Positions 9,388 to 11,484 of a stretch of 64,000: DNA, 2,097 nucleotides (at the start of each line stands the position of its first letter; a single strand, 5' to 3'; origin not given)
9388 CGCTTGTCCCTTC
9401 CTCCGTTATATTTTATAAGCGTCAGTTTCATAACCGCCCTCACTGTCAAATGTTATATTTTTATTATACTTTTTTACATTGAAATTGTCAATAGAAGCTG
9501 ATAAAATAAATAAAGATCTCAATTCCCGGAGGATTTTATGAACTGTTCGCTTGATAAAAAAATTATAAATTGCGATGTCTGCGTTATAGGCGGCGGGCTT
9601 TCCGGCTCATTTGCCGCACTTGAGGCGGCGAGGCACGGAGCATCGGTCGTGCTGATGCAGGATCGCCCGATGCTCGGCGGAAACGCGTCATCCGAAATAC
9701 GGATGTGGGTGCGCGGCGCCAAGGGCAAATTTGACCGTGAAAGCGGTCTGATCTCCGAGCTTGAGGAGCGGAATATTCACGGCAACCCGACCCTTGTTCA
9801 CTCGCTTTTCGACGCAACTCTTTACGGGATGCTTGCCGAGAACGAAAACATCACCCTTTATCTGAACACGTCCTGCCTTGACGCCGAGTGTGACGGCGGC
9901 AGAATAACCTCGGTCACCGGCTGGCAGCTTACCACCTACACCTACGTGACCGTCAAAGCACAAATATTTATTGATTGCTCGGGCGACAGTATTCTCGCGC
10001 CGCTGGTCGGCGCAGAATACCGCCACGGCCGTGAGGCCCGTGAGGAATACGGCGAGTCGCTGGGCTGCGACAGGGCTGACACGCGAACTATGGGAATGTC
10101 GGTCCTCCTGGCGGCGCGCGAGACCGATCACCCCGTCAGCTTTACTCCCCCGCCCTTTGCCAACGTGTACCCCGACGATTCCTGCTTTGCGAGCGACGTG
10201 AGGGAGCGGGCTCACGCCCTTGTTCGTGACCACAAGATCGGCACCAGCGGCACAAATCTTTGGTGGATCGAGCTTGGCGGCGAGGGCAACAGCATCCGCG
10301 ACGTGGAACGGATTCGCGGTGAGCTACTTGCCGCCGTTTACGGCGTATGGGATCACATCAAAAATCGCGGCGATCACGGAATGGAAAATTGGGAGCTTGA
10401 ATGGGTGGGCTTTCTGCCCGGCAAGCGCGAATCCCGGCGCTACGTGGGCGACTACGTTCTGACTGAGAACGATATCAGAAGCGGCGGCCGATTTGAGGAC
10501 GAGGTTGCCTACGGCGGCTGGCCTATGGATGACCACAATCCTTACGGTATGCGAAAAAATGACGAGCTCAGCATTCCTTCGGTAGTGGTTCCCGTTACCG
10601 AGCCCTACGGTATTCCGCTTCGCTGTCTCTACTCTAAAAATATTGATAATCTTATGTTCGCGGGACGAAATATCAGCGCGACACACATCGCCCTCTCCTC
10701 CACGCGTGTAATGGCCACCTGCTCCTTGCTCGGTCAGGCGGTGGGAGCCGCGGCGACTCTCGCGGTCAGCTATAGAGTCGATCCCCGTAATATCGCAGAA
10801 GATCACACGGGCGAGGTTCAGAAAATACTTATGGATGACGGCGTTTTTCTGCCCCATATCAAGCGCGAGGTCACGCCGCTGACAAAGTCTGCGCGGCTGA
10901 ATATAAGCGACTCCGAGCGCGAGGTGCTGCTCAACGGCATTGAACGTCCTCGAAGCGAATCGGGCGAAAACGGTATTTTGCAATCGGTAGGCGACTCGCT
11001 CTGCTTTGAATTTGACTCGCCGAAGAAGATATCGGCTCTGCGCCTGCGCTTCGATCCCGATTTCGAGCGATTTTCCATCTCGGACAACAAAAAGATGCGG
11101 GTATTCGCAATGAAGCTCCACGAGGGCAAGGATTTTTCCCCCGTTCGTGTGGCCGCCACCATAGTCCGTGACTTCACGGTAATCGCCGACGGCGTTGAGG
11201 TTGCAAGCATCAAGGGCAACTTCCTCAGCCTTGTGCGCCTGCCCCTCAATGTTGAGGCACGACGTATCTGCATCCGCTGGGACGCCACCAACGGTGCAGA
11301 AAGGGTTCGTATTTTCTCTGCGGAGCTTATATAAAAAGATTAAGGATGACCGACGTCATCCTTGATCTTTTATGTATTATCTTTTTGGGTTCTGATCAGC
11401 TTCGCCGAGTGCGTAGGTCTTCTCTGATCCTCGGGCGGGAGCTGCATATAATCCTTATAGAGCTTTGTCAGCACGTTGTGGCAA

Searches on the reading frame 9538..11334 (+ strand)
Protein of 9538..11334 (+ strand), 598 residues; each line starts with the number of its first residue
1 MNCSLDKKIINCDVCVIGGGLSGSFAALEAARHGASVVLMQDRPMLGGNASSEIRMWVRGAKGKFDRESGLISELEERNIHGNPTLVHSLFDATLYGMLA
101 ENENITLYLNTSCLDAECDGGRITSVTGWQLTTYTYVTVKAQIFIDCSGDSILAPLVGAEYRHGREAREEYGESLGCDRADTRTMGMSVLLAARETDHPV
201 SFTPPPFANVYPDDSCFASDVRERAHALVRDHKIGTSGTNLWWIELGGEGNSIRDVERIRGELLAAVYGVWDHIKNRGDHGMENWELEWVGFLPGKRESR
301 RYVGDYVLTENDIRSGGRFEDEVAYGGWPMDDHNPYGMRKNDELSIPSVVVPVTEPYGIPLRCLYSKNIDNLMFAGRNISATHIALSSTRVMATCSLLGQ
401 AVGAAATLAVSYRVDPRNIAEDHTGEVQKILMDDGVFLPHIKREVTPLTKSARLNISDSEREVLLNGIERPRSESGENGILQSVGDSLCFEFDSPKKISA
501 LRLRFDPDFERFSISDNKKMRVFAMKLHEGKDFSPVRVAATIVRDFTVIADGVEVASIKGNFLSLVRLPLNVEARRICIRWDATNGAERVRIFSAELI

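Call 9: search_protein_families(library=pfam, proteins=[window:9538-11334:+])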
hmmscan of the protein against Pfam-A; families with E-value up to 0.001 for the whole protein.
window:9538-11334:+ (598 aa): 6 families
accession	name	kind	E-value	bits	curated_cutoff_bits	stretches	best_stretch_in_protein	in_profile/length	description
PF12831.13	FAD_oxidored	-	8.7e-91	305.7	27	1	13-431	1-416/416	FAD dependent oxidoreductase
PF13450.12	NAD_binding_8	-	1.7e-07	31.9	21.9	1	16-54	1-39/68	NAD(P)-binding Rossmann-like domain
PF01266.30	DAO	-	2.7e-07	30.9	27.9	1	13-52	1-40/353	FAD dependent oxidoreductase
PF00890.30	FAD_binding_2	-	1.1e-05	25.3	20.4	1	13-49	1-37/414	FAD binding domain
PF01134.28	GIDA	-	1.7e-05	24.5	22.1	1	13-41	1-29/391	Glucose inhibited division protein A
PF07992.20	Pyr_redox_2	-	0.00029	20.8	26.1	1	13-124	2-86/291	Pyridine nucleotide-disulphide oxidoreductase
